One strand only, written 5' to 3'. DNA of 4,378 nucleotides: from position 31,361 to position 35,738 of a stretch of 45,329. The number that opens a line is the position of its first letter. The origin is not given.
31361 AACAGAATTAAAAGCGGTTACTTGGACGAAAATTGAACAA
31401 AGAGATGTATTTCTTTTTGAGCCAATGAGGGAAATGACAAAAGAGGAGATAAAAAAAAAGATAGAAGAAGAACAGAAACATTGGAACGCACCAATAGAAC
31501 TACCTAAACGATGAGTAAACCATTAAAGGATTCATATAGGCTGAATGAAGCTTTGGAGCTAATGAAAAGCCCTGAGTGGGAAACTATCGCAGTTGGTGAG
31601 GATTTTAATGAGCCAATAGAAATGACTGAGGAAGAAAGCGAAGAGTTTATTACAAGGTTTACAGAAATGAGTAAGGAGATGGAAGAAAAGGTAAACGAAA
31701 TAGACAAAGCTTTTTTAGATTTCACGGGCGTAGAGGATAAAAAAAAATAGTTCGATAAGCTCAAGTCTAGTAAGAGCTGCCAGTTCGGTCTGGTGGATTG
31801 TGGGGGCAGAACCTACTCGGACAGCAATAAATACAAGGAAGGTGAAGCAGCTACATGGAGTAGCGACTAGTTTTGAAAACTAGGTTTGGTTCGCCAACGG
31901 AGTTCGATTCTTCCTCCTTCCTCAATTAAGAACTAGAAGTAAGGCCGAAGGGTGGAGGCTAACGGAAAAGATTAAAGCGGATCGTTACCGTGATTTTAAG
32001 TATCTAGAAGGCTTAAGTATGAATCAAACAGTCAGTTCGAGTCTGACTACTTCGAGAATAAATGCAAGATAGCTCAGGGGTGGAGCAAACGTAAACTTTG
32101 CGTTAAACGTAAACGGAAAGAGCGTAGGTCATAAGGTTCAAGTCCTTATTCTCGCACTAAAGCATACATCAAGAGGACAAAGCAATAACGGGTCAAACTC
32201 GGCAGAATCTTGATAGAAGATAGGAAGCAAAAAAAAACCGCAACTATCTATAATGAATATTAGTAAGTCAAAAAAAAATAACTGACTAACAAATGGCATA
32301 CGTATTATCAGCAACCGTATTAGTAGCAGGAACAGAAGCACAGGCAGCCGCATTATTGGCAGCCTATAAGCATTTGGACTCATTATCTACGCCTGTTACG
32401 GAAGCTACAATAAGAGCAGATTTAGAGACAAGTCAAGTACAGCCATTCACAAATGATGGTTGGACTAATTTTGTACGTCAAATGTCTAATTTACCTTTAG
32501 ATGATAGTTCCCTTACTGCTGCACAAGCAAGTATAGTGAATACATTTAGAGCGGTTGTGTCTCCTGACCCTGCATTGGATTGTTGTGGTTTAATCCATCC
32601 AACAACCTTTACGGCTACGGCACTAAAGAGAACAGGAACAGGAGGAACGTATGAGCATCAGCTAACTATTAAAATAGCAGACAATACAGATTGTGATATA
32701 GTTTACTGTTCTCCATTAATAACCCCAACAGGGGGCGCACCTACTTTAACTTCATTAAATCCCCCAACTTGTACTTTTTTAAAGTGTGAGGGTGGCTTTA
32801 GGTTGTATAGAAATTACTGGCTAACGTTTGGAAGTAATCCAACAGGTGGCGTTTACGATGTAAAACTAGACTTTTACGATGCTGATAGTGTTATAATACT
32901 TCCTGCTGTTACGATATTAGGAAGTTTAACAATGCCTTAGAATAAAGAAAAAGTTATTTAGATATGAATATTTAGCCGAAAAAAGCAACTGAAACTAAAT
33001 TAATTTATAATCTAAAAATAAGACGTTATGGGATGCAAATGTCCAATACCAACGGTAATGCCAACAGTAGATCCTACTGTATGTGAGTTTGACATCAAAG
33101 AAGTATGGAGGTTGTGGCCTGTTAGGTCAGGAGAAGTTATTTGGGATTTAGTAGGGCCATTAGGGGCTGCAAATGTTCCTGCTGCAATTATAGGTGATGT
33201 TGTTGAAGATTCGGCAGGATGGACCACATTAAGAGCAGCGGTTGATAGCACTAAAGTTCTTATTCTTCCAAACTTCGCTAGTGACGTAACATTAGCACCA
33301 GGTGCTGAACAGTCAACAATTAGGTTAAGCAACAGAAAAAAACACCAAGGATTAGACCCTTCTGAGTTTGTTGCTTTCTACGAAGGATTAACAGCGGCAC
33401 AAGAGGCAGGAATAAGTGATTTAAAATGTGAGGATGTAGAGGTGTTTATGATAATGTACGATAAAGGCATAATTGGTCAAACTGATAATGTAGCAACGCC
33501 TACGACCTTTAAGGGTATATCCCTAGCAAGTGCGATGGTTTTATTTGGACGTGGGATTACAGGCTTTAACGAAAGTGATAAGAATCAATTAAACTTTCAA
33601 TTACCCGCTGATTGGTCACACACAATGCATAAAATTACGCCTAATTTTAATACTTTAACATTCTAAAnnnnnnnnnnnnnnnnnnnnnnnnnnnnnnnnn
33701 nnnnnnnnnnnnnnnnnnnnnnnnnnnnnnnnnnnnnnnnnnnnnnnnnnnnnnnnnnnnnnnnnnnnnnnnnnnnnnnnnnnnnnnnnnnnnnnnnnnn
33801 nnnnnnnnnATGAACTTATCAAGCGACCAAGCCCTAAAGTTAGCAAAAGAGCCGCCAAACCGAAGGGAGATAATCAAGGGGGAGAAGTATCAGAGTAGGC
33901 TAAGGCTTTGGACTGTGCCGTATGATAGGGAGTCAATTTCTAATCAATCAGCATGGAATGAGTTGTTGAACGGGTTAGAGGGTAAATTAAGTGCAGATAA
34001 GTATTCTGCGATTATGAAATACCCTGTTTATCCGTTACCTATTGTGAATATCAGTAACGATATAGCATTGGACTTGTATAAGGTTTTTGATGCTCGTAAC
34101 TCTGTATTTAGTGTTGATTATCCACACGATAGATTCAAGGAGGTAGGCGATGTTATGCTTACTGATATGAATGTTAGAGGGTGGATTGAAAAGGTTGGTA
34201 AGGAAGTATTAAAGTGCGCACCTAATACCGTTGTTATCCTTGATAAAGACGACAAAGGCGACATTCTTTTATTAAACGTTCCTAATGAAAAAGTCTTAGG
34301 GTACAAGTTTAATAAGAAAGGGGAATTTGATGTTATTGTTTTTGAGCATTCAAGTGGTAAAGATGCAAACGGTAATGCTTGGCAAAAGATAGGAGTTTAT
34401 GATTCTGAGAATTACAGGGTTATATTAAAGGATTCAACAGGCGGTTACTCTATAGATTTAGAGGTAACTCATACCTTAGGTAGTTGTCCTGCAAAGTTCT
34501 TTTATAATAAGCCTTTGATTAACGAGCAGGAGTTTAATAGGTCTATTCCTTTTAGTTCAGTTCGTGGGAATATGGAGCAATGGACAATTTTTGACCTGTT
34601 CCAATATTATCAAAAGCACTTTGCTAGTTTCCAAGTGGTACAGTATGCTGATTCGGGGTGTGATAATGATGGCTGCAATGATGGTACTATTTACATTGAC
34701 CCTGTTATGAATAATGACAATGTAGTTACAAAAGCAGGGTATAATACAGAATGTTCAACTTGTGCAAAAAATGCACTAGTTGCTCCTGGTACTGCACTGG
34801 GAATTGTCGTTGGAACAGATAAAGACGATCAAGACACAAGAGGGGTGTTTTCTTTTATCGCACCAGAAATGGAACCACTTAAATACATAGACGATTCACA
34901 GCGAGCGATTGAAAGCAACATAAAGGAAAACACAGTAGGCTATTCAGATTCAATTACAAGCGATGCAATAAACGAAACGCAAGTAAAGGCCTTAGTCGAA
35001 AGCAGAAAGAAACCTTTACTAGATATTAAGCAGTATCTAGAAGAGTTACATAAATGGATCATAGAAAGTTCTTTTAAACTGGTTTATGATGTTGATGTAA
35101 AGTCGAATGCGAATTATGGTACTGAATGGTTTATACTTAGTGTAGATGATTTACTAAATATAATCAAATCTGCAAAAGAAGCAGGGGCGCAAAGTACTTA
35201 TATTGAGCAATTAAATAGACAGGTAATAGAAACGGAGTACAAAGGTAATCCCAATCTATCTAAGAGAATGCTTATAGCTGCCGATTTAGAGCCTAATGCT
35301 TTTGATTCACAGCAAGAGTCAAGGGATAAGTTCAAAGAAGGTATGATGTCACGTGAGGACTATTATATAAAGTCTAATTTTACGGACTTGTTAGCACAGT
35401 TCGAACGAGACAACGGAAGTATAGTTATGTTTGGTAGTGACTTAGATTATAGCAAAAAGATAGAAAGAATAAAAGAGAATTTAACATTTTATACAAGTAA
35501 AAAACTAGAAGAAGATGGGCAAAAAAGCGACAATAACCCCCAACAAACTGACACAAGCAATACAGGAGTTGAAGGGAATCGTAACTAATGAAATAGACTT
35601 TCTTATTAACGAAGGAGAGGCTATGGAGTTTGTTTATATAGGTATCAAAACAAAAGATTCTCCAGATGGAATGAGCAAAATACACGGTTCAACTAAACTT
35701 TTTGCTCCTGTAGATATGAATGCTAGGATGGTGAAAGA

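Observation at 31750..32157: Island of four tandem non-canonical tRNA-like elements between terL and the portal gene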

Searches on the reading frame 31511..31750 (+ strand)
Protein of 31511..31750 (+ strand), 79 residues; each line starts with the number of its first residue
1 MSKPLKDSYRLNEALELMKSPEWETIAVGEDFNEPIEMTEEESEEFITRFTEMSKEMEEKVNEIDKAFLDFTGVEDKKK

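Call 11: search_protein_families(library=phrogs, proteins=[window:31511-31750:+], max_evalue=0.001)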
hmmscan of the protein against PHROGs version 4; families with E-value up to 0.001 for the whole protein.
window:31511-31750:+ (79 aa): 0 families

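Call 12: search_protein_families(library=pfam, proteins=[window:31511-31750:+], max_evalue=0.001)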
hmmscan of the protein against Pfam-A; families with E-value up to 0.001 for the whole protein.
window:31511-31750:+ (79 aa): 0 families

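Call 24: find_encoding_contigs(protein=window:31511-31750:+, flank=6000)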
Protein window:31511-31750:+ (79 aa): 4 contigs read that carry it; 2 places shown.
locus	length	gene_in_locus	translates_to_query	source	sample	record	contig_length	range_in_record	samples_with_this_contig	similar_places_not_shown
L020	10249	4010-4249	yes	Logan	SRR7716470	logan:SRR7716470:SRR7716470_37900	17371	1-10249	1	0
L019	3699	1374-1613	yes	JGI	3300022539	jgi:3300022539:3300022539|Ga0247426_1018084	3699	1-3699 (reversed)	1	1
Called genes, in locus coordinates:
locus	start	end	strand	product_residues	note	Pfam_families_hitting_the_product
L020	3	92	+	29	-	?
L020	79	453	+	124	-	-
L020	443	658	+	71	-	-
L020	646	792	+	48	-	-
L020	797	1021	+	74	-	-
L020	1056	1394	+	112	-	-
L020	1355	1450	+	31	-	-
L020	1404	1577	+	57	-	-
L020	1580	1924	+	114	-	-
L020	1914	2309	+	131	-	PF03592:Terminase_2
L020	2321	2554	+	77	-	-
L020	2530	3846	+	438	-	PF03237:Terminase_6N (weak), PF04466:Terminase_3, PF17288:Terminase_3C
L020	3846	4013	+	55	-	-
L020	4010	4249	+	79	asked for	-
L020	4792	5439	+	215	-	-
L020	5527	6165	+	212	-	-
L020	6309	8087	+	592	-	-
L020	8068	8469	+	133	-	-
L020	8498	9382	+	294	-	-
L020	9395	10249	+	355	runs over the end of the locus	-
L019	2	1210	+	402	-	?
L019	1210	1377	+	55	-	-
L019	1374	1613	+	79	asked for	-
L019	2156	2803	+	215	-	-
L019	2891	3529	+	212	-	-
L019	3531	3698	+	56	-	?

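Call 43: find_homologous_proteins(query=window:31511-31750:+, max_evalue=0.01)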
Query window:31511-31750:+ (79 aa): 1 proteins with E <= 0.01 among 1 candidates.
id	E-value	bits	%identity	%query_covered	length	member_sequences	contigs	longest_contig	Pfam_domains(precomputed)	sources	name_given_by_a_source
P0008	4.6e-42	159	100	100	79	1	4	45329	-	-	-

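Call 121: predict_structure(protein=window:31511-31750:+)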
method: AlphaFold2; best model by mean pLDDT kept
length: 79 residues; sequences in the alignment: 1
mean_pLDDT: 73.7   pTM: 0.39
mean pLDDT of the five models: 73.7, 71.8, 71.6, 71.2, 67.5
residues with pLDDT >= 90: 26; 70-90: 13; 50-70: 32; < 50: 8
segments of 3 or more residues with pLDDT < 50: 1-3
pLDDT, mean of each block of 10 residues (from residue 1): 49 65 53 72 92 96 92 69
secondary structure, 60 per line:
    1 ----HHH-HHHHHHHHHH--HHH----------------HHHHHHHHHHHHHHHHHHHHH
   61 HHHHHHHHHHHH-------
elements in order: H9-18 H40-72

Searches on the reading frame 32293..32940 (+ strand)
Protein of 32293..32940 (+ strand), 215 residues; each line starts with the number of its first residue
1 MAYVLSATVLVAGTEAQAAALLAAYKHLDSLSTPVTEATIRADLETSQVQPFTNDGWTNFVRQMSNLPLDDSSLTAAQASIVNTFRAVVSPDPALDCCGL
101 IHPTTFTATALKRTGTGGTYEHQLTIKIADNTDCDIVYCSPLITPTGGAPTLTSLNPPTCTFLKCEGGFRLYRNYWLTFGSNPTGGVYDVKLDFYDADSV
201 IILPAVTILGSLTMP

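Call 11: search_protein_families(library=phrogs, proteins=[window:32293-32940:+], max_evalue=0.001)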
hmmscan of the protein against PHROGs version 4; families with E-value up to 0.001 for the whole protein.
window:32293-32940:+ (215 aa): 0 families

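Call 12: search_protein_families(library=pfam, proteins=[window:32293-32940:+], max_evalue=0.001)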
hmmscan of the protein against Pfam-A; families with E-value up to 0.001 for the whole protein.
window:32293-32940:+ (215 aa): 0 families

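Call 17: find_homologous_proteins(query=window:32293-32940:+)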
Query window:32293-32940:+ (215 aa): 7 proteins with E <= 0.001 among 936 candidates.
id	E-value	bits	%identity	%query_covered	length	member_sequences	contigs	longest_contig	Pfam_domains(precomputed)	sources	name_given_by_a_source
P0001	1.6e-138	477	100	100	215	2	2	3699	-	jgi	-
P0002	3.2e-98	345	73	100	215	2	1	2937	-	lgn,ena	-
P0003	3.0e-86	306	66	100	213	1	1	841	-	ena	-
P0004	1.6e-76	275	61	99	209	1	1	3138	-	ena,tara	tara:strand:- start:45 stop:674 length:630 start_codon:yes stop_codon:yes gene_type:complete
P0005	8.6e-76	272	61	100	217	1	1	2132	-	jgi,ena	-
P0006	8.2e-58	213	58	88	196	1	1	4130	-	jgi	jgi:hypothetical protein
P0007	9.1e-54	200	50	90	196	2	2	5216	-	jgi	jgi:hypothetical protein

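Call 18: find_encoding_contigs(protein=P0002, flank=6000)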
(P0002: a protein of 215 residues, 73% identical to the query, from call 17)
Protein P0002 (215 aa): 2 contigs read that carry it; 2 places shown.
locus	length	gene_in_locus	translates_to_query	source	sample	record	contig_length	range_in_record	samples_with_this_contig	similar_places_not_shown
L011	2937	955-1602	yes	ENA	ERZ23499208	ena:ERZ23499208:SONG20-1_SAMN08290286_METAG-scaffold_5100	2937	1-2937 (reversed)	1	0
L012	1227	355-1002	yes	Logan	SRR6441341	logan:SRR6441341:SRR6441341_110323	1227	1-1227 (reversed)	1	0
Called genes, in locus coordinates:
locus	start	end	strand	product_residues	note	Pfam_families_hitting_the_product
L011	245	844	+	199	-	PF17288:Terminase_3C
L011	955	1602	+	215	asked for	-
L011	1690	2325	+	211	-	-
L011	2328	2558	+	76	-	-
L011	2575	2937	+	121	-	?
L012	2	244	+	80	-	?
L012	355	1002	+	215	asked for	-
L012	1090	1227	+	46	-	?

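Call 19: find_encoding_contigs(protein=P0004, flank=6000)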
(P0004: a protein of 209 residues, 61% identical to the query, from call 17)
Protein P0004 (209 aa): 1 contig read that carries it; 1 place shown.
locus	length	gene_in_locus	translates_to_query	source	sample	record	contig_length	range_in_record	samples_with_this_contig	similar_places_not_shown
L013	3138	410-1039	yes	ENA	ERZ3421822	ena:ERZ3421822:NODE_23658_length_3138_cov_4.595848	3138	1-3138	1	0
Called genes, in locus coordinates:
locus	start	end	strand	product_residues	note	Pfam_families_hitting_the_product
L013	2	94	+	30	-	?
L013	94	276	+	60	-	-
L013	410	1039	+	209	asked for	-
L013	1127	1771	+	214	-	-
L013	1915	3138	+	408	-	?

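Call 20: find_encoding_contigs(protein=P0005, flank=6000)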
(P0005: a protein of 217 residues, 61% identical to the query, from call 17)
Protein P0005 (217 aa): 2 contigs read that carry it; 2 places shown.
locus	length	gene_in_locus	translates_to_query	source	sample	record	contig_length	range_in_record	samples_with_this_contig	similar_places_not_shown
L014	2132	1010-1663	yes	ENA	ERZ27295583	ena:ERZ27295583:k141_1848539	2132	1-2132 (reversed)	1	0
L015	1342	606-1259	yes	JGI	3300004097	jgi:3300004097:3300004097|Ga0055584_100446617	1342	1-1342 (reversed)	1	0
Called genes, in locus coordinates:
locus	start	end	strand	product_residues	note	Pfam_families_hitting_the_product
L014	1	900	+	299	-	?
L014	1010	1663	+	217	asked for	-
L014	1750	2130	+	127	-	?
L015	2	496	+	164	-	?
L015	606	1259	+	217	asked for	-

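Call 21: find_encoding_contigs(protein=P0006, flank=6000)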
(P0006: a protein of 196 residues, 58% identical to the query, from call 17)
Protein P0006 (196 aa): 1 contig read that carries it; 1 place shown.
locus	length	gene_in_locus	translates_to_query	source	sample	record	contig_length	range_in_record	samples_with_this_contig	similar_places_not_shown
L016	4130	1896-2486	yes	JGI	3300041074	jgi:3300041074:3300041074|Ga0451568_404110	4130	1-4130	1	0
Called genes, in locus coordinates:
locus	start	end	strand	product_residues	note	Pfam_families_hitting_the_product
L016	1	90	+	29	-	?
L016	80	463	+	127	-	PF03592:Terminase_2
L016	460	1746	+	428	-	PF03237:Terminase_6N, PF04466:Terminase_3, PF17288:Terminase_3C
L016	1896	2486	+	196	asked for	-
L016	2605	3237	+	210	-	-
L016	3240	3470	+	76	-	-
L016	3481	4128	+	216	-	?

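Call 22: find_encoding_contigs(protein=P0007, flank=6000)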
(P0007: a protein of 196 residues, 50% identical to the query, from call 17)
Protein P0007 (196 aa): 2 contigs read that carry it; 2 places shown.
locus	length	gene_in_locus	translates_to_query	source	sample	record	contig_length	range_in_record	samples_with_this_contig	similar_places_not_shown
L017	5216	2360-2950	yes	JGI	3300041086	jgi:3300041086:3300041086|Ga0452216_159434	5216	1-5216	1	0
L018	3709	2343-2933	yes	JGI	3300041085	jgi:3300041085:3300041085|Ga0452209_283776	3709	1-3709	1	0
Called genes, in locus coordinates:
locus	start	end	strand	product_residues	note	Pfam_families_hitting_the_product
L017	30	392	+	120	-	-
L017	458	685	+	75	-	PF05154:TM2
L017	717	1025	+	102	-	-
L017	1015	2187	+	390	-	PF04466:Terminase_3, PF17288:Terminase_3C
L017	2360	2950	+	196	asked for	-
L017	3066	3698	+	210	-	-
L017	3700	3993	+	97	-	-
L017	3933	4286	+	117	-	-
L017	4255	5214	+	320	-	?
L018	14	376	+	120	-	-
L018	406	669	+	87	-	PF05154:TM2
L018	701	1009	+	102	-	-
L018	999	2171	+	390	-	PF04466:Terminase_3, PF17288:Terminase_3C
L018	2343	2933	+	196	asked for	-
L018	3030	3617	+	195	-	-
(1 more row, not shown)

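Call 23: find_encoding_contigs(protein=P0001, flank=6000)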
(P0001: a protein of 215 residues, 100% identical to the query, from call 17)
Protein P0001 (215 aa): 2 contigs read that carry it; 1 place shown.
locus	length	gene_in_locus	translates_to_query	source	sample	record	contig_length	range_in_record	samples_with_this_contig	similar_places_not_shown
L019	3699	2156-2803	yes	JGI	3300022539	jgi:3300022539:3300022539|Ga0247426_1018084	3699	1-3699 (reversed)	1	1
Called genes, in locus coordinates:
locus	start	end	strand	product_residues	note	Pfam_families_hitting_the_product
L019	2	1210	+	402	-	?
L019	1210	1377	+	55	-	-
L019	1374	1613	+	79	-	-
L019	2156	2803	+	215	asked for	-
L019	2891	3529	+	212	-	-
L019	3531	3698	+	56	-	?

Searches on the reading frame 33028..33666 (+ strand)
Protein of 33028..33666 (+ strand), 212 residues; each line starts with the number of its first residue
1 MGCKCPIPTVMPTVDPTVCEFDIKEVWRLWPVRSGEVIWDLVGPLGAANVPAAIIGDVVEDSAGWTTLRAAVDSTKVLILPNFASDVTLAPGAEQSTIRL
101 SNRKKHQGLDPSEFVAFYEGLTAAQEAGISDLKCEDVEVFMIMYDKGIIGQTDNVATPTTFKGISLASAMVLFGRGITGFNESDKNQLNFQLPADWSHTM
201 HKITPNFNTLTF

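Call 11: search_protein_families(library=phrogs, proteins=[window:33028-33666:+], max_evalue=0.001)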
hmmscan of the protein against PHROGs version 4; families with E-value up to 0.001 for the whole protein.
window:33028-33666:+ (212 aa): 1 family
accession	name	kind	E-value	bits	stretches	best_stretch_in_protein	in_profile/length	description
phrog_8193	-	head and packaging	5.5e-20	72.7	1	1-211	3-205/207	major head protein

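Call 12: search_protein_families(library=pfam, proteins=[window:33028-33666:+], max_evalue=0.001)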
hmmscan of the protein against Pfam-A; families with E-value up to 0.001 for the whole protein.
window:33028-33666:+ (212 aa): 0 families

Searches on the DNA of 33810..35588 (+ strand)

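Call 78: search_rna_families(sources=[L075, L076], threshold=evalue, max_evalue=1)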
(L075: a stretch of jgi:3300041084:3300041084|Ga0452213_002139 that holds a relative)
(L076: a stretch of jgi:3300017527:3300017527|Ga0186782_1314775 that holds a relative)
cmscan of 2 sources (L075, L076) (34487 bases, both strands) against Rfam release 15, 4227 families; matches with E-value up to 1: 2.
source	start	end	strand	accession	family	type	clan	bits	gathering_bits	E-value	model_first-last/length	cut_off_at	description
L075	3673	3759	+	RF00005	tRNA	Gene; tRNA;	CL00001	47.2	29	3.1e-07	1-71/71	no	tRNA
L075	3840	3911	+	RF00005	tRNA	Gene; tRNA;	CL00001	40.1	29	2.8e-05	1-71/71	no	tRNA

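Call 80: search_rna_families(source=L075, start=3400, end=4000, threshold=evalue, max_evalue=10, show_alignments=4)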
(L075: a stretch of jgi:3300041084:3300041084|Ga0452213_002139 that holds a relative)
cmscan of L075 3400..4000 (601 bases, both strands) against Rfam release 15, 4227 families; matches with E-value up to 10: 5.
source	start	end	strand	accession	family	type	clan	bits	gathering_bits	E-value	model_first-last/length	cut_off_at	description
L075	3673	3759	+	RF00005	tRNA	Gene; tRNA;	CL00001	47.2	29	5.4e-09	1-71/71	no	tRNA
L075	3840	3911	+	RF00005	tRNA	Gene; tRNA;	CL00001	40.1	29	4.9e-07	1-71/71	no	tRNA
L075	3438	3572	+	RF02625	WsnRNA46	Gene; sRNA;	-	17.4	65.3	1.6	1-151/151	no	Wolbachia sRNA 46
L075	3562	3644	-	RF01160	sn2841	Gene; snRNA; snoRNA; CD-box;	-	15.4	45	3.7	1-72/72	no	Small nucleolar RNA sn2841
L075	3413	3475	-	RF03071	Sodium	Cis-reg; riboswitch;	-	14.1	40.5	2.9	1-55/55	no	Na+ riboswitch aptamer (DUF1646)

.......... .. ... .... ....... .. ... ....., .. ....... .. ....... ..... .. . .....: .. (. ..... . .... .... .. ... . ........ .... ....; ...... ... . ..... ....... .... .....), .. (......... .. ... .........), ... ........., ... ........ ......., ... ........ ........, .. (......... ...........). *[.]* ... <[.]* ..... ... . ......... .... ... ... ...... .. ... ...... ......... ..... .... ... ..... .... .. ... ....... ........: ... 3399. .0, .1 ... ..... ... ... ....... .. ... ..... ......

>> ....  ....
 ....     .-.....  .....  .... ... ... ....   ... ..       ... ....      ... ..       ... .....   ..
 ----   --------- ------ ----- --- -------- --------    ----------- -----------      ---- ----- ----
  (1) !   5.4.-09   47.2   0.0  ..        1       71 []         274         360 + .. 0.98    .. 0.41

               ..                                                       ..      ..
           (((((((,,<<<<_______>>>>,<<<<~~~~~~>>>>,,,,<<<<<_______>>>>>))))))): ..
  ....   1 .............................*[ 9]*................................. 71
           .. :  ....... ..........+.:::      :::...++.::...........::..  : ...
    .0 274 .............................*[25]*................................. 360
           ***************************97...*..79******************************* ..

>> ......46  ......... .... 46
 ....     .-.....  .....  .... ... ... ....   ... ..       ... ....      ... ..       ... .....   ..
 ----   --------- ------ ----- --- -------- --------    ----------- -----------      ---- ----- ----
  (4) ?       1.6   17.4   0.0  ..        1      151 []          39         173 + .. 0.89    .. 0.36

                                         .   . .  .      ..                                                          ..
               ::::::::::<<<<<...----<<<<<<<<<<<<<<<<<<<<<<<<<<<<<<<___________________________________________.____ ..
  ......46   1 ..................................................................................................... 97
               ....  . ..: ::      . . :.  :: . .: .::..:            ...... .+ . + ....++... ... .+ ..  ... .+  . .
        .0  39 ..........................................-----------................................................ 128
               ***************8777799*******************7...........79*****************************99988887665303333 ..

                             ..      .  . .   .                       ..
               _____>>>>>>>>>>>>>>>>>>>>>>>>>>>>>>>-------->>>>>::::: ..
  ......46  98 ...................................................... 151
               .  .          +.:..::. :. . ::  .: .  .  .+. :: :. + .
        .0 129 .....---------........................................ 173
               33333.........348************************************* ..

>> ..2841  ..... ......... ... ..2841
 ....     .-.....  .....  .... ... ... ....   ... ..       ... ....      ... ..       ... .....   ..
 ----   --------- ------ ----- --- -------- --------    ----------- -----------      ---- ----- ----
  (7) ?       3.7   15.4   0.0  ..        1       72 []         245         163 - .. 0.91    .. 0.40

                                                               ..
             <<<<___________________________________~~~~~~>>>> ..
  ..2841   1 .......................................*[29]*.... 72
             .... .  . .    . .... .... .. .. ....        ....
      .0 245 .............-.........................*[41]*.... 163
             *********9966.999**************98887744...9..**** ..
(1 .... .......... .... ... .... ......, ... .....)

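Call 102: search_rna_families(sources=[L111, L112, L084], threshold=evalue, max_evalue=1, show_alignments=5)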
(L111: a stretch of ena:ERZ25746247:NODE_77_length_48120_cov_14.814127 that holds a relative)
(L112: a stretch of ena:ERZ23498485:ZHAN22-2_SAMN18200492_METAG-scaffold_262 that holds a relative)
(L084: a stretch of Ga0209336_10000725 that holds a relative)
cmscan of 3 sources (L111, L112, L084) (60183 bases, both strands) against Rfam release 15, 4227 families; matches with E-value up to 1: 2.
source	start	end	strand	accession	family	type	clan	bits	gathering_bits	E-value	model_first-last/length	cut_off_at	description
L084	3940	4010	+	RF00005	tRNA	Gene; tRNA;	CL00001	52.5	29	1.9e-08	1-71/71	no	tRNA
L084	4097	4174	+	RF00005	tRNA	Gene; tRNA;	CL00001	35.4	29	0.00098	1-71/71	no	tRNA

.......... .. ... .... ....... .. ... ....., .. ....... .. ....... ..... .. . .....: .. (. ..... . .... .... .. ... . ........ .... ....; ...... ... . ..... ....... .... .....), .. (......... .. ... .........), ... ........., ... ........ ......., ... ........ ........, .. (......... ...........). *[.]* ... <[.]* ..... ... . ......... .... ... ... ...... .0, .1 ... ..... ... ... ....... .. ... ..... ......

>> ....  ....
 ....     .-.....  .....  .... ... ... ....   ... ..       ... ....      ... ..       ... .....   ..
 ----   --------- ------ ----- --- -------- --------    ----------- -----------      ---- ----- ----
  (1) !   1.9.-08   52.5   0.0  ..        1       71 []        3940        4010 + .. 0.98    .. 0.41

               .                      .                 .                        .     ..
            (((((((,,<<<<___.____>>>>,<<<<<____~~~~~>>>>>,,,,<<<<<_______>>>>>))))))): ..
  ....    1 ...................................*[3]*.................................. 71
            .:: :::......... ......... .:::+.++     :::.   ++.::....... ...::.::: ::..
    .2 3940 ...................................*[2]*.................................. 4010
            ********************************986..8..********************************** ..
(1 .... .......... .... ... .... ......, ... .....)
